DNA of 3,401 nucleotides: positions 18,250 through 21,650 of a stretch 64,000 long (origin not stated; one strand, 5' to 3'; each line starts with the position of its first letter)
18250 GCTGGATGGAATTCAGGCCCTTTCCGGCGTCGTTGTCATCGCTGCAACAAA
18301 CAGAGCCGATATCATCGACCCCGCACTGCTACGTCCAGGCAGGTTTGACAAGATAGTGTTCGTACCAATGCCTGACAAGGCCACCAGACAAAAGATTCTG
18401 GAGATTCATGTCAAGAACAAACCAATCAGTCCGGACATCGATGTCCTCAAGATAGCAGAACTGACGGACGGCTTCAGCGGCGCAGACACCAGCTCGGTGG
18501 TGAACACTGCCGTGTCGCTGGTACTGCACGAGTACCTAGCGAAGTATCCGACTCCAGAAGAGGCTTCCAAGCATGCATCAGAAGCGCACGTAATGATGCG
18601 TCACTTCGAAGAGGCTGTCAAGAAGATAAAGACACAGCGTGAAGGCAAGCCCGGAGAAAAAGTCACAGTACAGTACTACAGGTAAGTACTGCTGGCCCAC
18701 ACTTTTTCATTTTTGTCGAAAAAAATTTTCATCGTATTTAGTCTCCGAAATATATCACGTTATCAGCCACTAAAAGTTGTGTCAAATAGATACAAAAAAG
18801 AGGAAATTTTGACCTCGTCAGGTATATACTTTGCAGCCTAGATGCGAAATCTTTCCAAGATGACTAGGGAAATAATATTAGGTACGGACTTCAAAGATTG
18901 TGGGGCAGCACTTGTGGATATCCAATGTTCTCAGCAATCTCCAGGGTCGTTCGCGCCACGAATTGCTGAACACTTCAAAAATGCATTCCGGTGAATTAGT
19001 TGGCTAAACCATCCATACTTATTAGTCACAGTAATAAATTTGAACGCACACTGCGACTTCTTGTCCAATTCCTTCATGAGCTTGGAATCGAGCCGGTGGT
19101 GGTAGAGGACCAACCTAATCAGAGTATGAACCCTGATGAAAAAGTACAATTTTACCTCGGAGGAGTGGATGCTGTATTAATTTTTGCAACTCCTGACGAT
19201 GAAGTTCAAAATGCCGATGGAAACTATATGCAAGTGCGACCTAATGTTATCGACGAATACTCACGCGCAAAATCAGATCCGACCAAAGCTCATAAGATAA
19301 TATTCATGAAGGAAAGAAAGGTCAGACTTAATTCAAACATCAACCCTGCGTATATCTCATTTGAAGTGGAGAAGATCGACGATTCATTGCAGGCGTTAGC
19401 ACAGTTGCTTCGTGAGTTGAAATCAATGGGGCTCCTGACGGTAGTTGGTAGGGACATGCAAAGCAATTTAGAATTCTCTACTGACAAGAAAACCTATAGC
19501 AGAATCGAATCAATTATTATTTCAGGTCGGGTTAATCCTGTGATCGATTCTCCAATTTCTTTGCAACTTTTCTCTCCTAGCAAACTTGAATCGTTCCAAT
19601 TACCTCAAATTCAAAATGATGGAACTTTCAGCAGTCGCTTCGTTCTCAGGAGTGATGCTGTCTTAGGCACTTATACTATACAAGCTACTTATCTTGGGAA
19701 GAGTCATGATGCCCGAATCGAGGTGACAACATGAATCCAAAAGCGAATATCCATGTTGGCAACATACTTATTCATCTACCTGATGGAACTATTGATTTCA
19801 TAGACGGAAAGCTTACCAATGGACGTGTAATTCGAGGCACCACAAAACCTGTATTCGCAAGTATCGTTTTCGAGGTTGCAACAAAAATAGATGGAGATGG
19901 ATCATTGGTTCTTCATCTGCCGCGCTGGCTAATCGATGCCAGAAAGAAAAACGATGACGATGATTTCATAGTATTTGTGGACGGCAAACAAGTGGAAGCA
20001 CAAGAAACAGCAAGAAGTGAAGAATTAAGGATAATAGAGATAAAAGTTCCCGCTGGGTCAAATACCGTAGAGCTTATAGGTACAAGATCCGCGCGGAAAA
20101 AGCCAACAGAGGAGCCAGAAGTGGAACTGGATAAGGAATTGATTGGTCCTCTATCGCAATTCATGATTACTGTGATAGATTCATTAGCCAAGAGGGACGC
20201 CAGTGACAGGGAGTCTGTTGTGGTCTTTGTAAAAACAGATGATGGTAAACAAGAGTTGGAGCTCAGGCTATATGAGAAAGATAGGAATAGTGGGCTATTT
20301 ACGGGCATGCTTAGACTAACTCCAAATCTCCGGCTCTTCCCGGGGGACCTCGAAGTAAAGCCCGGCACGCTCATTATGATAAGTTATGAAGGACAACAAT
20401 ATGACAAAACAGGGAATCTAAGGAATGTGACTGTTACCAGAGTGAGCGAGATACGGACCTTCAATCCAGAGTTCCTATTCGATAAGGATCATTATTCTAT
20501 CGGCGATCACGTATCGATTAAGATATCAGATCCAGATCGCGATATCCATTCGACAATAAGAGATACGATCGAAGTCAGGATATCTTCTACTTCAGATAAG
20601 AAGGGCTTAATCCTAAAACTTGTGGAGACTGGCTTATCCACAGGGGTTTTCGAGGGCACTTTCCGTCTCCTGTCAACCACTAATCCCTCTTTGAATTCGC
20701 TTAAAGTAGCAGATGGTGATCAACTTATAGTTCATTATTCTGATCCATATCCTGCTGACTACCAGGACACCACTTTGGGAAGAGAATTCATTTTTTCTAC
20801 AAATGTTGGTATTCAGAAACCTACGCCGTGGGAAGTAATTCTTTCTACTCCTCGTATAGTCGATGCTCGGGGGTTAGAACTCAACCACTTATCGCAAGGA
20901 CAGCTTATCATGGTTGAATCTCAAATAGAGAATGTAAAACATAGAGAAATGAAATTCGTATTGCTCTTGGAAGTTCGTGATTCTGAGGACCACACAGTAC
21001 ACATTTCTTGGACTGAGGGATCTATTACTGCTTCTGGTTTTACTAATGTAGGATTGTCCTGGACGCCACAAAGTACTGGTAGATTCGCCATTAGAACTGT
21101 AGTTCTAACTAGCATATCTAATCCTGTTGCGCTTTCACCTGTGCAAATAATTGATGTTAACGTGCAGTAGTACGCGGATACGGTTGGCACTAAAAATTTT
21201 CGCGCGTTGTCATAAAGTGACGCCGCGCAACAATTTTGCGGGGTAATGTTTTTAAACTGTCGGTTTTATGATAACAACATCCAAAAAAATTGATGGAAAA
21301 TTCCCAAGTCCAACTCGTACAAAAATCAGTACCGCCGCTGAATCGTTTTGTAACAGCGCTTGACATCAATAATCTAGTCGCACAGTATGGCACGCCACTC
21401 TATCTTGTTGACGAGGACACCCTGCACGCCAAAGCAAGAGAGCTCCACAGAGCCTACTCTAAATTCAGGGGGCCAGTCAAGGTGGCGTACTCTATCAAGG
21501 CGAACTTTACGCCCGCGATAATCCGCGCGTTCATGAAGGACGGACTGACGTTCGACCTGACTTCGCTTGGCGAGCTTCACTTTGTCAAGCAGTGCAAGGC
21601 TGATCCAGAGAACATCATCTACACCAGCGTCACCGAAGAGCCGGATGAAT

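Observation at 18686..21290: Low-GC two-gene cassette: a TIR-like effector-type domain fused to an Ig-like domain, coupled to a signal-less beta-sandwich repeat protein (candidate novel conflict/defence module)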

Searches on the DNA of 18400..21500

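Call 69: search_rna_families(source=window, start=18400, end=21500, threshold=evalue, max_evalue=1)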
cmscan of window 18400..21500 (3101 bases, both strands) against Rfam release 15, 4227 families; matches with E-value up to 1: 0.
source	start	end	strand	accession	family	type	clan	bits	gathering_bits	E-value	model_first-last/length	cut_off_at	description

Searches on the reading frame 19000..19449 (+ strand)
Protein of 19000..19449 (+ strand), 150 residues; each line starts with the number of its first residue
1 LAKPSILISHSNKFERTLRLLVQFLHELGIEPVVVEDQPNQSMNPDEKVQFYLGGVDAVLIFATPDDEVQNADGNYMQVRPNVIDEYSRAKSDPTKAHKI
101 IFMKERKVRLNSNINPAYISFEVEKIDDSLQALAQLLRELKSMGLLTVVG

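Call 40: search_solved_structures(query=A2, max_evalue=10, show_alignments=5)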
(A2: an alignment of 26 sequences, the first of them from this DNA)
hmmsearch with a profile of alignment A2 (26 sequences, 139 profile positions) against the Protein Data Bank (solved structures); distinct sequences matched with E-value up to 10: 5.
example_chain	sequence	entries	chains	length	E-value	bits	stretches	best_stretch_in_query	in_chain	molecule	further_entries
9phb_G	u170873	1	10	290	0.0023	21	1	2-52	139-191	SpbK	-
7uwg_A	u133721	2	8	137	0.54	13.3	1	3-61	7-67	Molecular chaperone Tir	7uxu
7uxr_A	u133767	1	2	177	0.57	13.2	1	3-63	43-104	TIR domain protein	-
9tll_A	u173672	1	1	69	0.65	13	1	82-134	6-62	Sc-apCC-2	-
8g83_A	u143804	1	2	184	1.1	12.3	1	3-61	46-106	NAD(+) hydrolase AbTIR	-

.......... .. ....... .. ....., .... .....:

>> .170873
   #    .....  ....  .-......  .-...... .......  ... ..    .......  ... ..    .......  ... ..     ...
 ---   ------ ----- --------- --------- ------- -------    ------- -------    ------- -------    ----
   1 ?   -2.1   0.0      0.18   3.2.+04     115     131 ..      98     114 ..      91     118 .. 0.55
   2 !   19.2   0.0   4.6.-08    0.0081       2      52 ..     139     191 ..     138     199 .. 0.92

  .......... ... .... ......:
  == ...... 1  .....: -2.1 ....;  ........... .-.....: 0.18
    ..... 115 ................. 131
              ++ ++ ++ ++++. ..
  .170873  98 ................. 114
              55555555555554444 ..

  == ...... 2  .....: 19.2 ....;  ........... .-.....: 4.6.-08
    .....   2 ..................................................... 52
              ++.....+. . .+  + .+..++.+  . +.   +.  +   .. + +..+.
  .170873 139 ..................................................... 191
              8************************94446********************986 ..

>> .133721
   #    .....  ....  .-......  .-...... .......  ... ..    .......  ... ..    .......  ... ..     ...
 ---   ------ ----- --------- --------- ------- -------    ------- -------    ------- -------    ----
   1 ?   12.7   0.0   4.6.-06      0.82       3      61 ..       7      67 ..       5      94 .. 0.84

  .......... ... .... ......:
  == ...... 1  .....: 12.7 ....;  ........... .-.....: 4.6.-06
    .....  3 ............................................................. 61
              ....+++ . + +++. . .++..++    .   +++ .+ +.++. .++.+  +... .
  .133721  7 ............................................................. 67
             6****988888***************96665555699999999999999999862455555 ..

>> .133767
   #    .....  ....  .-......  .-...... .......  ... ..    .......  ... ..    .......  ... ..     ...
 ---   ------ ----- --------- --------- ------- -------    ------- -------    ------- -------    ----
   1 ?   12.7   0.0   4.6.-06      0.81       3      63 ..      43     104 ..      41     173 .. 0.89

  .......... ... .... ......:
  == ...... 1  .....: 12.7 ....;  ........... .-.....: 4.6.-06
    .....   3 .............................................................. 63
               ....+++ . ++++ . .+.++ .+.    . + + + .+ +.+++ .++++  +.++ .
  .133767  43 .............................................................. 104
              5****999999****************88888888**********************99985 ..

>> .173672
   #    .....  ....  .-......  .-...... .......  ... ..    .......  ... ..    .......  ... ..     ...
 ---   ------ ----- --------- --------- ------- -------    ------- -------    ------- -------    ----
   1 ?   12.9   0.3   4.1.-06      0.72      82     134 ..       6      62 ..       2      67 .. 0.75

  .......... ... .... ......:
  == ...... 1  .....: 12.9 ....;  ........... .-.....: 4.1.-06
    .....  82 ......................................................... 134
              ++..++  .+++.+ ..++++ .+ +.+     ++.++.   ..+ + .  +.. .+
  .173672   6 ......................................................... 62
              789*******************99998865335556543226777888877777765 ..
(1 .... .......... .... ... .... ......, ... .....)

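Call 90: search_solved_structures(query=A8, max_evalue=10, show_alignments=5)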
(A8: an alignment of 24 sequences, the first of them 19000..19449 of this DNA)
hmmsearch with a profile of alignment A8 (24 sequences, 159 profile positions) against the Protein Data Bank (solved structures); distinct sequences matched with E-value up to 10: 20.
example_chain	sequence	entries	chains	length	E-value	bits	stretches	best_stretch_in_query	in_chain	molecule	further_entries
9lmq_A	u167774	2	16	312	2.5e-07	33.7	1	6-125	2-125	CD-NTase-associated protein 12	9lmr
7un8_A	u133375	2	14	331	9.8e-07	31.8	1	5-142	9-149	CD-NTase-associated protein 12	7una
7uxr_A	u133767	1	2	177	0.00027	23.8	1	8-68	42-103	TIR domain protein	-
7uwg_A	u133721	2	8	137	0.00068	22.5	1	9-68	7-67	Molecular chaperone Tir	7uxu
9phb_G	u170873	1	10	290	0.00082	22.3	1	6-57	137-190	SpbK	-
8g83_A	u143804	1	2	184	0.0012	21.7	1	8-68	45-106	NAD(+) hydrolase AbTIR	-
8jsj_A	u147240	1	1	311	0.0015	21.4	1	7-116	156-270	PycTIR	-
4c7m_A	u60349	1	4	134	0.0065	19.3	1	7-66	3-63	Toll/interleukin-1 receptor domain-containing protein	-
4lzp_B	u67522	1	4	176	0.0098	18.8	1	5-66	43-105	Putative uncharacterized protein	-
10ra_A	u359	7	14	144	0.061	16.2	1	6-87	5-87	Sterile alpha and TIR motif-containing protein 1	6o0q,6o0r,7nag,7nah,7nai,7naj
6o0u_A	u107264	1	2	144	0.064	16.1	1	6-87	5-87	Sterile alpha and TIR motif-containing protein 1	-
9mw1_B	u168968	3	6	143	0.069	16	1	6-88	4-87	NAD(+) hydrolase SARM1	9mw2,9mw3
9tzw_A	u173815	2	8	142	0.071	16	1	6-88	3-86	NAD(+) hydrolase SARM1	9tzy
10rb_A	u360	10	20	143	0.071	16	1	6-88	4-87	NAD(+) hydrolase SARM1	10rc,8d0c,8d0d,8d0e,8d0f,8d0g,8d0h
9hq0_A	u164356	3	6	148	0.074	15.9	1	6-87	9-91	NAD(+) hydrolase SARM1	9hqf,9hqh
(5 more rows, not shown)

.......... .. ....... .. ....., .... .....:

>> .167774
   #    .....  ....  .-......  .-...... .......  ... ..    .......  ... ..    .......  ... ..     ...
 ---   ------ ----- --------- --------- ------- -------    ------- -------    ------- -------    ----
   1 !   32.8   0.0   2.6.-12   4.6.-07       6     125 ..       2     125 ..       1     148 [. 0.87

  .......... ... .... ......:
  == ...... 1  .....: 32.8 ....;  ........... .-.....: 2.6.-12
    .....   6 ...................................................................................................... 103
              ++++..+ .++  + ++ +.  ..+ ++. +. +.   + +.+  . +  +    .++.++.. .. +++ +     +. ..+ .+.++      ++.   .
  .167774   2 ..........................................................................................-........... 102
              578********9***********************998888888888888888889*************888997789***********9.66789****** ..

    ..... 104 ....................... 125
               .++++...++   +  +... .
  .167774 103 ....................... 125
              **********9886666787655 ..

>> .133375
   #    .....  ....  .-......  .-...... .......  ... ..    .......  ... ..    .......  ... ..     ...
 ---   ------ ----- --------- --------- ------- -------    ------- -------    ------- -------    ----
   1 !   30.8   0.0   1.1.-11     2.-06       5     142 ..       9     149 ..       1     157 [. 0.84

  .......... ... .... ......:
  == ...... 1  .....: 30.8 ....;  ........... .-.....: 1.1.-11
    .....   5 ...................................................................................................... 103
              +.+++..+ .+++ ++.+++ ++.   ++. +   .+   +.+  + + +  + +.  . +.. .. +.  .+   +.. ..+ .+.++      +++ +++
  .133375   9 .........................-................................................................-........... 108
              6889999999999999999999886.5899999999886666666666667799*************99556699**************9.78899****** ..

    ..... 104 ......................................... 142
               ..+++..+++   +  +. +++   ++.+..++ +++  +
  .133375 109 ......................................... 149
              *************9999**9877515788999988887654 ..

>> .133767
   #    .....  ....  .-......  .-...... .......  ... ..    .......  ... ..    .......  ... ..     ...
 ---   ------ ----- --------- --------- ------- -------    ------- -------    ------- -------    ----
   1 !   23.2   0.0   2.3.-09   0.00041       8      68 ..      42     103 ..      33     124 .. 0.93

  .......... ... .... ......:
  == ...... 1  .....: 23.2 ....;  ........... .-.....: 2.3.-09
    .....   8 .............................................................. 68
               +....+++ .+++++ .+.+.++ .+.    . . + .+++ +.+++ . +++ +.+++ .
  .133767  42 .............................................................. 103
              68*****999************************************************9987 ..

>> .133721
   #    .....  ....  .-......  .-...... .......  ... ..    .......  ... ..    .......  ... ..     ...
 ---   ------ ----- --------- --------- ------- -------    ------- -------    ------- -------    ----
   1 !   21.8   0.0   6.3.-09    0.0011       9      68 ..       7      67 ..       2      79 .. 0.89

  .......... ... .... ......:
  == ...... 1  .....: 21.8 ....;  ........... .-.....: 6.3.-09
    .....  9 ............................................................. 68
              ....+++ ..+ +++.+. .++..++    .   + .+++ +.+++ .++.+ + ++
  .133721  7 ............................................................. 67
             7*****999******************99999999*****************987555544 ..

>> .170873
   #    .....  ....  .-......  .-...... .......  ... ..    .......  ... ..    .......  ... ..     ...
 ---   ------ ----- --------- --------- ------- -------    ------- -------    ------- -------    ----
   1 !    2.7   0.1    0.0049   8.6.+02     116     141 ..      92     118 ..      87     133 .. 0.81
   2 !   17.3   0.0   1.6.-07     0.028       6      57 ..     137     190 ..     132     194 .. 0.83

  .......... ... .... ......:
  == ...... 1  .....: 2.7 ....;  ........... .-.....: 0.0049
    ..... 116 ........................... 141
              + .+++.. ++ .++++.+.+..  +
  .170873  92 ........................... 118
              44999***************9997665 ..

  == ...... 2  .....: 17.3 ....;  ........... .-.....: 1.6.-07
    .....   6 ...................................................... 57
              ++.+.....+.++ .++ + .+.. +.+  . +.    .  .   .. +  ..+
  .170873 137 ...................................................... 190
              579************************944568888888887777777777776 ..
